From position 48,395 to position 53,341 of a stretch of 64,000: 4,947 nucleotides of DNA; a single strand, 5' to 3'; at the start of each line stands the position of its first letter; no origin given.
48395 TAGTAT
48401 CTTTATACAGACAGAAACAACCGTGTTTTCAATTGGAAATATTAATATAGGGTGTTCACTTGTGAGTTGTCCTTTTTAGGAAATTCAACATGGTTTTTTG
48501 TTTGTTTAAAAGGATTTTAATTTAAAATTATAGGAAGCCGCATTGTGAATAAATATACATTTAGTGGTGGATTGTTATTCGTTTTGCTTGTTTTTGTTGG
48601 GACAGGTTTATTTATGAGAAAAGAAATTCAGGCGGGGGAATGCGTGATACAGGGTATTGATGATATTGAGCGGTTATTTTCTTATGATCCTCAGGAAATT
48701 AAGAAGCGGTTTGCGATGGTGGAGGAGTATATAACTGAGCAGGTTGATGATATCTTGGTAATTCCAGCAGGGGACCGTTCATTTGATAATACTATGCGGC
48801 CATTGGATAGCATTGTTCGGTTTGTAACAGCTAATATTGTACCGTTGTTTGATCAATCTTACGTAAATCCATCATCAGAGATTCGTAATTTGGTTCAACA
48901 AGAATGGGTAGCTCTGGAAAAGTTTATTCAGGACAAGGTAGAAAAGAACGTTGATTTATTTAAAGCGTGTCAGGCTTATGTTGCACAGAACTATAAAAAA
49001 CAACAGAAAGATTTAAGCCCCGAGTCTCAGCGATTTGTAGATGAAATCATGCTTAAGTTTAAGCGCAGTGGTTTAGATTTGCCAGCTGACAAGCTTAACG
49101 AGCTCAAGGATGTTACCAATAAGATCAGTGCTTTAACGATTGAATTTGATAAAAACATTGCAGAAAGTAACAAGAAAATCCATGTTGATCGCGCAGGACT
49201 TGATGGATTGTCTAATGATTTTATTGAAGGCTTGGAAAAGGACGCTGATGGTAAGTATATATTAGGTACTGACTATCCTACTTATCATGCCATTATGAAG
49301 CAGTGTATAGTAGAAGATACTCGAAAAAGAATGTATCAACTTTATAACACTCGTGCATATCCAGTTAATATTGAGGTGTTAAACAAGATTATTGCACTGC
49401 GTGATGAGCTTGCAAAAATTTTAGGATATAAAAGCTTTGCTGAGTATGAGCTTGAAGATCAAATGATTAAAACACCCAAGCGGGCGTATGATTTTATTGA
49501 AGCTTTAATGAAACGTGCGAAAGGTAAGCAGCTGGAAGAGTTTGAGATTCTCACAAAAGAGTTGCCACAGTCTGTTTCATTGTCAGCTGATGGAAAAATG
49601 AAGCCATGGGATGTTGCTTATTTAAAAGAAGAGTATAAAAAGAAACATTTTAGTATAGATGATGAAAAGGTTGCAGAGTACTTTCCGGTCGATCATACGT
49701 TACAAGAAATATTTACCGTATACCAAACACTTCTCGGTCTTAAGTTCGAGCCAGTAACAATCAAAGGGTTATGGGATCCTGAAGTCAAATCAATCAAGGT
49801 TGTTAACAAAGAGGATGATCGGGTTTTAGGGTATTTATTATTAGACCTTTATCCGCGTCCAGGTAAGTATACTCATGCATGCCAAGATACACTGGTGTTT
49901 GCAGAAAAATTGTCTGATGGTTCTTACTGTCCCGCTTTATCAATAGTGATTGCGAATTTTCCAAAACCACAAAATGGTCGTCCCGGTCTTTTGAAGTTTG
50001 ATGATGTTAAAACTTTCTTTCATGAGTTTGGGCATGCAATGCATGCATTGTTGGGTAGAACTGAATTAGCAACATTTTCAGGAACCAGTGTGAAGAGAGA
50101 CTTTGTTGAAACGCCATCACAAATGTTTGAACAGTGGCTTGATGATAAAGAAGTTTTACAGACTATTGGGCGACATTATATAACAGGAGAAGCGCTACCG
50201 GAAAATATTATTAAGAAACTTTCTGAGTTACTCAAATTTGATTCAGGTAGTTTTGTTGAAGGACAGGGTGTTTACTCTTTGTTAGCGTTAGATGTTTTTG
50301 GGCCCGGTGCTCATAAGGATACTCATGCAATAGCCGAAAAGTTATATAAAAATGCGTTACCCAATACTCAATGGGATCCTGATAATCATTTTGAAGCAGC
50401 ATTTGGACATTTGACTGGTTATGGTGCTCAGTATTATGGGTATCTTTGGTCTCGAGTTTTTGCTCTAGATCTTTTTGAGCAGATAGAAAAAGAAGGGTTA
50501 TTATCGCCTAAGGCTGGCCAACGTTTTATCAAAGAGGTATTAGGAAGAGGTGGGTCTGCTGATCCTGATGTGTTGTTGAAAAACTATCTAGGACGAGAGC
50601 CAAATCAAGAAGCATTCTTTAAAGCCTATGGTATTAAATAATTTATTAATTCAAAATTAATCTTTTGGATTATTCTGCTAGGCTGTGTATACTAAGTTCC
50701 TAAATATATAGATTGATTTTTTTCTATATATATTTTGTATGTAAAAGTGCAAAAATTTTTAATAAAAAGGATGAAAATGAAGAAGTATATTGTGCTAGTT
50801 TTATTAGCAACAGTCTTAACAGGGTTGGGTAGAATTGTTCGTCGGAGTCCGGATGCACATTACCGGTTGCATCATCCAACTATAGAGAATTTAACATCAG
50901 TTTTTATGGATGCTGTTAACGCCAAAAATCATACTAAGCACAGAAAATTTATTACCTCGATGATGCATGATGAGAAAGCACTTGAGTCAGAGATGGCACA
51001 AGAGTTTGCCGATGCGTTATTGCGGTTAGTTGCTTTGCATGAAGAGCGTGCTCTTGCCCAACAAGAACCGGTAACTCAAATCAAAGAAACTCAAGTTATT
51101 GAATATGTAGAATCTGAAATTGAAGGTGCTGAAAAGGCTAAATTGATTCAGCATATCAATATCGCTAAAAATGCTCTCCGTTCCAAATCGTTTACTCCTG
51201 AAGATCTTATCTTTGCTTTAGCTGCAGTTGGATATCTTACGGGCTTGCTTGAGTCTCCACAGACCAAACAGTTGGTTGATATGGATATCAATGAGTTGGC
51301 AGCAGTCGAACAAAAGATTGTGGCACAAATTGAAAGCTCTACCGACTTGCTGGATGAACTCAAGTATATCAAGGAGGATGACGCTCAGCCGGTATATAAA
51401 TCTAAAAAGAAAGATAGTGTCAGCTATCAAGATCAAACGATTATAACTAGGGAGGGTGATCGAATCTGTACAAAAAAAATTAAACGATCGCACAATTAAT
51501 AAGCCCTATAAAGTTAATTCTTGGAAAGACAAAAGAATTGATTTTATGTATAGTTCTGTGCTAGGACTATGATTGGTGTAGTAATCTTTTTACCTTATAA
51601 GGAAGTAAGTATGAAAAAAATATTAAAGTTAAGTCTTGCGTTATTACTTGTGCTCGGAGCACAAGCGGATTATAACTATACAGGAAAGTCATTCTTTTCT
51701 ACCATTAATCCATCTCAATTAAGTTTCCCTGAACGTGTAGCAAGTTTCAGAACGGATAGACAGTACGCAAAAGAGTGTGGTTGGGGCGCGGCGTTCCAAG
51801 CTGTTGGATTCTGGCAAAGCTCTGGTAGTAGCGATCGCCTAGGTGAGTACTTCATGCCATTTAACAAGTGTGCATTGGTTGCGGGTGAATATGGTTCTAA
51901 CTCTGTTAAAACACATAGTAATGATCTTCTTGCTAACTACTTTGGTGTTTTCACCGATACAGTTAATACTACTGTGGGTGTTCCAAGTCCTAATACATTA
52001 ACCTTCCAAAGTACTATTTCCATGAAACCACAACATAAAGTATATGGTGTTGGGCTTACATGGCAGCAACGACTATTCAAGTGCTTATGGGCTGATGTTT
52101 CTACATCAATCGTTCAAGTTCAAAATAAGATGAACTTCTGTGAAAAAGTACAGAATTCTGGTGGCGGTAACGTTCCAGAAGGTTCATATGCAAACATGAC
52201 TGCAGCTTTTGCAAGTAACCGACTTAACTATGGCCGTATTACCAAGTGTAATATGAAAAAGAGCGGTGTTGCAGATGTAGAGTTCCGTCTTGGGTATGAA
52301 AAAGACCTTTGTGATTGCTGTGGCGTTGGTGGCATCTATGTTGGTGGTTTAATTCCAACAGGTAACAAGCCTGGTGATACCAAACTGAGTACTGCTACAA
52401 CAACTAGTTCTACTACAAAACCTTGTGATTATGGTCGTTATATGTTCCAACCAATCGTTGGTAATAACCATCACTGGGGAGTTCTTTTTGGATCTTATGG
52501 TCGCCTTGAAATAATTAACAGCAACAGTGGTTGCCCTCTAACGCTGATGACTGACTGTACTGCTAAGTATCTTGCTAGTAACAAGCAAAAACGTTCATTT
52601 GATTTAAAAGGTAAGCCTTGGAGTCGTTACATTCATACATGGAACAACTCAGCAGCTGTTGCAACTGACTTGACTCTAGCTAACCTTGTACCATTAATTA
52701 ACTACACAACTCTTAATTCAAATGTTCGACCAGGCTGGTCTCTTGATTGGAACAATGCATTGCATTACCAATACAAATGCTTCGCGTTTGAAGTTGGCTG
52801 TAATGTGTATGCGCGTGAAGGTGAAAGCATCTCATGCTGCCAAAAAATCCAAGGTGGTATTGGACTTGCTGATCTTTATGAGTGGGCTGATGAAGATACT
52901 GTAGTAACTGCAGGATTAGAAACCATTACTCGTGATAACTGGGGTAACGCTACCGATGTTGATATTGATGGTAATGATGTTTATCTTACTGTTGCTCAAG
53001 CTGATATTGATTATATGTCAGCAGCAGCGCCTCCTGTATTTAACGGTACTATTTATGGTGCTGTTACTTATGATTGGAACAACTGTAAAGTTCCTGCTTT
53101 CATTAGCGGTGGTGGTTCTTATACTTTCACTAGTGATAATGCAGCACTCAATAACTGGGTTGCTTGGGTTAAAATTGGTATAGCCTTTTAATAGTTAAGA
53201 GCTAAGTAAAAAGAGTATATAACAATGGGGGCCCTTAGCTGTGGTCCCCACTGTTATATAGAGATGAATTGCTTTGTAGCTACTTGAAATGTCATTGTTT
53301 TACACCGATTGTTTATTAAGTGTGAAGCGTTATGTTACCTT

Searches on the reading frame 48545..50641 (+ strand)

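Call 6: search_protein_families(library=pfam, proteins=[window:48545-50641:+], max_evalue=1)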
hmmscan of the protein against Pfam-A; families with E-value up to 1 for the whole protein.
window:48545-50641:+ (698 aa): 3 families
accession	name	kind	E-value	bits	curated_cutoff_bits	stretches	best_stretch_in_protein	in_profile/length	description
PF01432.26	Peptidase_M3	-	3.9e-113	379.6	27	1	250-696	1-456/457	Peptidase family M3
PF13398.12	Peptidase_M50B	-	0.01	16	26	1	484-504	19-39/201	Peptidase M50B-like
PF09745.14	NSRP1_N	-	0.1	13.1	25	1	121-158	63-100/121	Nuclear speckle splicing regulatory protein 1, N-terminal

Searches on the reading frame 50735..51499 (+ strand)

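Call 6: search_protein_families(library=pfam, proteins=[window:50735-51499:+], max_evalue=1)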
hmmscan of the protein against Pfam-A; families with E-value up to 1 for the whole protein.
window:50735-51499:+ (254 aa): 0 families

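Call 7: search_protein_families(library=ncbifam, proteins=[window:50735-51499:+], max_evalue=1)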
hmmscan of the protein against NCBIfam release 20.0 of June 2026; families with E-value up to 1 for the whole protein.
window:50735-51499:+ (254 aa): 2 families
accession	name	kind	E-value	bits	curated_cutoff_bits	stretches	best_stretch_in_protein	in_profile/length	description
NF041456.1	surv_prot_CiaI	equivalog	0.046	13.5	290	1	48-98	119-168/186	intracellular survival protein CiaI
NF007319.0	PRK09810.1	equivalog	0.064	13.2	86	1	15-30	2-18/41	lipoprotein antitoxin entericidin A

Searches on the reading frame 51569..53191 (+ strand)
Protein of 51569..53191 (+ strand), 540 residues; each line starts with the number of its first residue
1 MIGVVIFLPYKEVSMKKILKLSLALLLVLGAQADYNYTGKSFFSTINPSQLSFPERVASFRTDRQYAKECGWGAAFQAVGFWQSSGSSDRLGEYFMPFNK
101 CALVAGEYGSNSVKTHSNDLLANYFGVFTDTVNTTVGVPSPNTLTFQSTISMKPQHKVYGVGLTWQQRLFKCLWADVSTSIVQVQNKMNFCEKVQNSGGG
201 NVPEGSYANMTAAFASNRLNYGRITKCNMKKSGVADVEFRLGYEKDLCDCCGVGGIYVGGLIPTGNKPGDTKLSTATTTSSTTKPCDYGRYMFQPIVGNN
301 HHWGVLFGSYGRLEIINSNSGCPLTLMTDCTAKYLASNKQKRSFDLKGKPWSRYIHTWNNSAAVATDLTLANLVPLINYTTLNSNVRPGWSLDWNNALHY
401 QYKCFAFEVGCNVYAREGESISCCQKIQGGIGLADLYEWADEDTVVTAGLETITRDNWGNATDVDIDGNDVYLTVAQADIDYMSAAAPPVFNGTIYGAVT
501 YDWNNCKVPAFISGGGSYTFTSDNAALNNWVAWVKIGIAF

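Call 6: search_protein_families(library=pfam, proteins=[window:51569-53191:+], max_evalue=1)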
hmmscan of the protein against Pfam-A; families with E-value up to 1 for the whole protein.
window:51569-53191:+ (540 aa): 0 families

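Call 7: search_protein_families(library=ncbifam, proteins=[window:51569-53191:+], max_evalue=1)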
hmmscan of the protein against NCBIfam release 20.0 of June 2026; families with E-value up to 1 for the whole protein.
window:51569-53191:+ (540 aa): 0 families

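Call 54: search_solved_structures(query=window:51611-53191:+, max_evalue=1)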
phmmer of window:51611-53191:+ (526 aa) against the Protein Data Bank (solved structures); distinct sequences matched with E-value up to 1: 0.

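Call 72: predict_structure(protein=window:51611-53191:+)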
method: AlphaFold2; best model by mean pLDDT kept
length: 526 residues; sequences in the alignment: 1
mean_pLDDT: 30.4   pTM: 0.19
mean pLDDT of the five models: 30.4, 25.0, 23.4, 21.6, 21.4
residues with pLDDT >= 90: 0; 70-90: 0; 50-70: 3; < 50: 523
segments of 3 or more residues with pLDDT < 50: 1-3, 5-7, 9-56, 58-526
pLDDT, mean of each block of 10 residues (from residue 1): 46 39 33 31 35 45 45 40 42 33 34 37 30 24 23 27 26 34 37 30 31 39 35 28 25 26 24 24 24 26 28 23 23 24 22 22 23 25 25 22 28 23 26 25 33 37 34 34 32 31 35 36 31
secondary structure, 60 per line:
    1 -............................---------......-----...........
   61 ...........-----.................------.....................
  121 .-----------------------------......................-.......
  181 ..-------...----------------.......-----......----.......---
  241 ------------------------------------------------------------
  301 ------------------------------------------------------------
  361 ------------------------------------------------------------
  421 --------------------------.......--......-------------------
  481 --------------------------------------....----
elements in order: H2-29 H39-44 H50-71 H77-93 H100-121 H151-172 H174-182 E209-215 E221-226 H231-237 E447-453 E456-461 E519-522
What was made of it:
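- Tried and rejected: A single-sequence model of the 540-aa putative OMP reached pLDDT 30.4 and is unusable (call 72). phmmer of that protein against the PDB found nothing (call 54).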
